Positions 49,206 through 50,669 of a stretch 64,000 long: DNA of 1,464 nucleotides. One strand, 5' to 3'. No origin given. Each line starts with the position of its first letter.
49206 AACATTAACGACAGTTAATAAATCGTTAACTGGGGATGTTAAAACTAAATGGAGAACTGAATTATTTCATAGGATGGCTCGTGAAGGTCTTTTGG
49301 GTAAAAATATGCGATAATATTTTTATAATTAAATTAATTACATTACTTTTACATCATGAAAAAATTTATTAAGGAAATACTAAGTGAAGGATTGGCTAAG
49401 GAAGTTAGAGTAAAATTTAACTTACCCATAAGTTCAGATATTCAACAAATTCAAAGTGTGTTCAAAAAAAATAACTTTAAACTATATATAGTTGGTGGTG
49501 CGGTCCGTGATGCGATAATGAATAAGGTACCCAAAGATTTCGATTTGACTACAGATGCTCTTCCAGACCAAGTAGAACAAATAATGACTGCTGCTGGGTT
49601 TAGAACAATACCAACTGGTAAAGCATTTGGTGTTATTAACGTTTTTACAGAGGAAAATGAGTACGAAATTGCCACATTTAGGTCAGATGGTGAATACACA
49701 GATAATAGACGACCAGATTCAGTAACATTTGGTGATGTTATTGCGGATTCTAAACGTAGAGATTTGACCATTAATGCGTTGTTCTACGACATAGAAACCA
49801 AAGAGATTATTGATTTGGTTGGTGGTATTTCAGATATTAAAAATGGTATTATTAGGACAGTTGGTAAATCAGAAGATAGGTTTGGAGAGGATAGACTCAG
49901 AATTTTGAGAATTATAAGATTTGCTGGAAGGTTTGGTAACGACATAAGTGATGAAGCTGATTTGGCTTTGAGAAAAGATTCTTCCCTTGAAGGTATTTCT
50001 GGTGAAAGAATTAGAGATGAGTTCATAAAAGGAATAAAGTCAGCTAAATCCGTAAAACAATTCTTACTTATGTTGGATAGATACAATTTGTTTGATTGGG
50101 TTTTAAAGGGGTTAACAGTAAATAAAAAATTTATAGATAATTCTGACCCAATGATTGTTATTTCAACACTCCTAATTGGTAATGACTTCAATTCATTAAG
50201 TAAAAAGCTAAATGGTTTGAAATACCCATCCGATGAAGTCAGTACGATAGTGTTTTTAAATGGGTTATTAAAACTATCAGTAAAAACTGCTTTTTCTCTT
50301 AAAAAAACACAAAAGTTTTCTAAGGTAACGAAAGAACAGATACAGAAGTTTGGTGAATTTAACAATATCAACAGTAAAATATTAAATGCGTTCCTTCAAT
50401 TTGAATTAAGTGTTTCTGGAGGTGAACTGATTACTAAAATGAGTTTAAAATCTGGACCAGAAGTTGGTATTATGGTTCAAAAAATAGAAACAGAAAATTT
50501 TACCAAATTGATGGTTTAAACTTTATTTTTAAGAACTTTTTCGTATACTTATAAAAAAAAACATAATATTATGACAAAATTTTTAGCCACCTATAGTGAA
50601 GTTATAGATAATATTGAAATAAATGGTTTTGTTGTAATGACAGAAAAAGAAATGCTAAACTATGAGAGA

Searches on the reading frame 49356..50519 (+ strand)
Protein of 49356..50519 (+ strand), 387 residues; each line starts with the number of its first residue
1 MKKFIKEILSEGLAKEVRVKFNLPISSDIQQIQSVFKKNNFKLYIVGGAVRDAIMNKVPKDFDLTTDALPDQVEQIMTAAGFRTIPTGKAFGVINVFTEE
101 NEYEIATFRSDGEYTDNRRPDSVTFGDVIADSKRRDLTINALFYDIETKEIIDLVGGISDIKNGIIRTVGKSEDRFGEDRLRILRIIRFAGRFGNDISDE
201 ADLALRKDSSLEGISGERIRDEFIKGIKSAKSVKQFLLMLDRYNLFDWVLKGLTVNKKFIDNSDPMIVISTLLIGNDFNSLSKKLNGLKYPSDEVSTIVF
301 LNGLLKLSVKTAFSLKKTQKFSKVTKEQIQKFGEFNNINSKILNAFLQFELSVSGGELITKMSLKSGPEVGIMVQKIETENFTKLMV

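Call 27: search_protein_families(library=pfam, proteins=[window:49356-50519:+], max_evalue=0.01)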
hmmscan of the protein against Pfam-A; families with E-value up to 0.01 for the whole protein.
window:49356-50519:+ (387 aa): 2 families
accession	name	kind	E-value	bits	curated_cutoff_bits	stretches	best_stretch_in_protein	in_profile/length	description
PF01743.26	PolyA_pol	-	5.1e-38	130.7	23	1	43-167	1-126/126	Poly A polymerase head domain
PF12627.12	PolyA_pol_RNAbd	-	1.3e-05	25.3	22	1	209-253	17-60/64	Probable RNA and SrmB- binding site of polymerase A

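Call 77: search_protein_families(library=ncbifam, proteins=[window:49356-50519:+], max_evalue=0.00001)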
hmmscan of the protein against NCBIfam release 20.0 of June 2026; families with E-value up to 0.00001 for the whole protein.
window:49356-50519:+ (387 aa): 9 families
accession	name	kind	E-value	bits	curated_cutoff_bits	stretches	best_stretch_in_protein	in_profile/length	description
NF009814.0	PRK13299.1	equivalog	1.7e-64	218.4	290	1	34-380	14-373/396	CCA tRNA nucleotidyltransferase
TIGR01942.1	pcnB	subfamily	1e-50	172.8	305.65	1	30-249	19-237/425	polynucleotide adenylyltransferase PcnB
TIGR02692.1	tRNA_CCA_actino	equivalog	5.7e-46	157.1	438.8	1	27-250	14-240/466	CCA tRNA nucleotidyltransferase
NF008634.1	PRK11623.1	equivalog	1.8e-37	129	702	1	26-266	46-294/469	polynucleotide adenylyltransferase PcnB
NF008137.0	PRK10885.1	equivalog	3.6e-23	82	451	1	42-241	2-198/409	multifunctional CCA addition/repair protein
NF009813.0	PRK13298.1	equivalog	8.8e-20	71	606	1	42-227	2-185/417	tRNA CCA-pyrophosphorylase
NF009811.0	PRK13296.1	equivalog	1.9e-18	66.4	469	1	42-262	2-217/360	CCA tRNA nucleotidyltransferase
NF009812.0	PRK13297.1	equivalog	3.3e-17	62.7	624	1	41-227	12-194/364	tRNA CCA-pyrophosphorylase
NF041569.1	A-tRNAntase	equivalog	1.6e-10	39.9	1440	1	30-262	469-704/880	A-adding tRNA nucleotidyltransferase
